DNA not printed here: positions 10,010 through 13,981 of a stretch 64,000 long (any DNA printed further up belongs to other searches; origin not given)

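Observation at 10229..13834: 1201-aa secreted Amidase_2(PGRP)-subtilisin(S8)-7xFG-GAP propeller fusion protein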

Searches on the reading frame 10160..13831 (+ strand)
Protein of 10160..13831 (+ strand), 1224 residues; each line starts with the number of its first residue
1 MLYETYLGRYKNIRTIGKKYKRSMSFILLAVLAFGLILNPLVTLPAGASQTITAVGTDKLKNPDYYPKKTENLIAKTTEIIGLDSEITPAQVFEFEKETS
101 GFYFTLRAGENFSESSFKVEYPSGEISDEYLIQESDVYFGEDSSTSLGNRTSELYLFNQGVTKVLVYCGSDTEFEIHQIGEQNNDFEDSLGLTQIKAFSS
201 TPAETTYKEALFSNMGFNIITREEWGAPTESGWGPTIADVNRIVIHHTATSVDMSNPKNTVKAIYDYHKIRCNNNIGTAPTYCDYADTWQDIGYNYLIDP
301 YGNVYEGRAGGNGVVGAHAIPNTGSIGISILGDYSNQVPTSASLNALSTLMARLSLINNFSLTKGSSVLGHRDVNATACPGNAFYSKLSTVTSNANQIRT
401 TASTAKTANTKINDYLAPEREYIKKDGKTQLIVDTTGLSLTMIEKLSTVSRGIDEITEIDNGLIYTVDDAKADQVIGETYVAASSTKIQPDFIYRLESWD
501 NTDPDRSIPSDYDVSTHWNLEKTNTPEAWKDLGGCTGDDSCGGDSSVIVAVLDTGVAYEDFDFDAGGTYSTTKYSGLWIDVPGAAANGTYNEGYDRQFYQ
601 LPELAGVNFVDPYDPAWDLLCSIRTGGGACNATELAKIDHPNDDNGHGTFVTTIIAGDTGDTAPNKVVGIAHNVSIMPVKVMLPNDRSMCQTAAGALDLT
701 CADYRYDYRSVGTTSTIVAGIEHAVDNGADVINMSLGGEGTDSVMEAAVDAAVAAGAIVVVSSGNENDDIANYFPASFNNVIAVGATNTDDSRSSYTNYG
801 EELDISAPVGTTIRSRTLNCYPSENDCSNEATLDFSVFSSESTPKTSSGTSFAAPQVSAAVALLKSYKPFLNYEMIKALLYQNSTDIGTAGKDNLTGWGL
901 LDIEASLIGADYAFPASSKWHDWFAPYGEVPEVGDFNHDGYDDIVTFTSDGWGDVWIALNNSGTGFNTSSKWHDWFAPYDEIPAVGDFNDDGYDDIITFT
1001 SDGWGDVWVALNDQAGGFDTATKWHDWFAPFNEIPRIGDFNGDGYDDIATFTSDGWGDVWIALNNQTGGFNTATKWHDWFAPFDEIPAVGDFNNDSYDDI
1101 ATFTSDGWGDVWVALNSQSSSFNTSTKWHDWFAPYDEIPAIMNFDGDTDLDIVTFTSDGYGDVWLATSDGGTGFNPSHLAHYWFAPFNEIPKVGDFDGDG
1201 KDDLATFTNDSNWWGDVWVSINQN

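Call 3: search_protein_families(library=pfam, proteins=[window:10229-13831:+], max_evalue=1)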
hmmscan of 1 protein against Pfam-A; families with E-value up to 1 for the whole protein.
window:10229-13831:+ (1201 aa): 4 families
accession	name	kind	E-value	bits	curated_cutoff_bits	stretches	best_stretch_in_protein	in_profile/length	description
PF00082.27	Peptidase_S8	-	8.5e-46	157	21.8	1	522-876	2-288/288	Subtilase family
PF01839.29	FG-GAP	-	1.1e-17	64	22.1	5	1014-1030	7-23/37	FG-GAP repeat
PF01510.30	Amidase_2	-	3.2e-17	63.5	26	1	216-359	4-131/131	N-acetylmuramoyl-L-alanine amidase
PF13517.12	FG-GAP_3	-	5.4e-14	53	26.9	5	1016-1078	1-60/61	FG-GAP-like repeat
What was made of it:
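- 10304..10840 (+): N-terminal family-specific beta-rich domain of unknown function. No Pfam hit (call 3).
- On Amidase_2 / PGRP-type N-acetylmuramoyl-L-alanine amidase (PF01510): 63.5 bits against a cutoff of 26, residues 216-359 (call 3).
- On Umbrella toxin UmbA: The protein has no trypsin domain (call 3).
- Checked: Pfam, in 1201-aa numbering, finds Amidase_2 at 216-359 (E 3e-17, 63.5 bits against a cutoff of 26), Peptidase_S8 at 522-876 (E 8.5e-46) and FG-GAP/FG-GAP_3 repeats (E 1e-17 and 5e-14) (call 3).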

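Call 4: search_protein_families(library=ncbifam, proteins=[window:10229-13831:+], max_evalue=0.1)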
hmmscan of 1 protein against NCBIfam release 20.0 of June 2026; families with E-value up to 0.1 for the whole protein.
window:10229-13831:+ (1201 aa): 6 families
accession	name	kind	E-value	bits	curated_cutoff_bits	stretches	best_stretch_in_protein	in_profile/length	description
TIGR03921.1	T7SS_mycosin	equivalog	1e-43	149.8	278.75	1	614-887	42-288/353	type VII secretion-associated serine protease mycosin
NF033595.1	denti_PrtP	equivalog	2e-20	72.9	300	1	614-880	240-498/606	dentilisin complex serine proteinase subunit PrtP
NF049966.1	QH_SP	equivalog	2.4e-17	63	165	1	685-861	67-211/219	subtilisin-like serine protease QhpE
TIGR03895.1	protease_PatA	subfamily_domain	1.2e-09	37.5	421.05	1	690-779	42-134/606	PatA/PatG family cyanobactin maturation protease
NF047539.1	XAC2610_fam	domain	1.8e-05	25.2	35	0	1014-1034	3-23/89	XAC2610-related protein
NF040553.1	SGO_0316_fam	subfamily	0.0099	13.5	1400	1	694-743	410-464/1486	SGO_0316/SGO_0317 family LPXTG-anchored serine peptidase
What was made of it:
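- On Mycosin (TIGR03921): 149.8 bits against a cutoff of 278.75 (call 4).
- Closest known: Mycosin. Same: It is the best NCBIfam match of the S8 domain (E 1e-43) (call 4).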
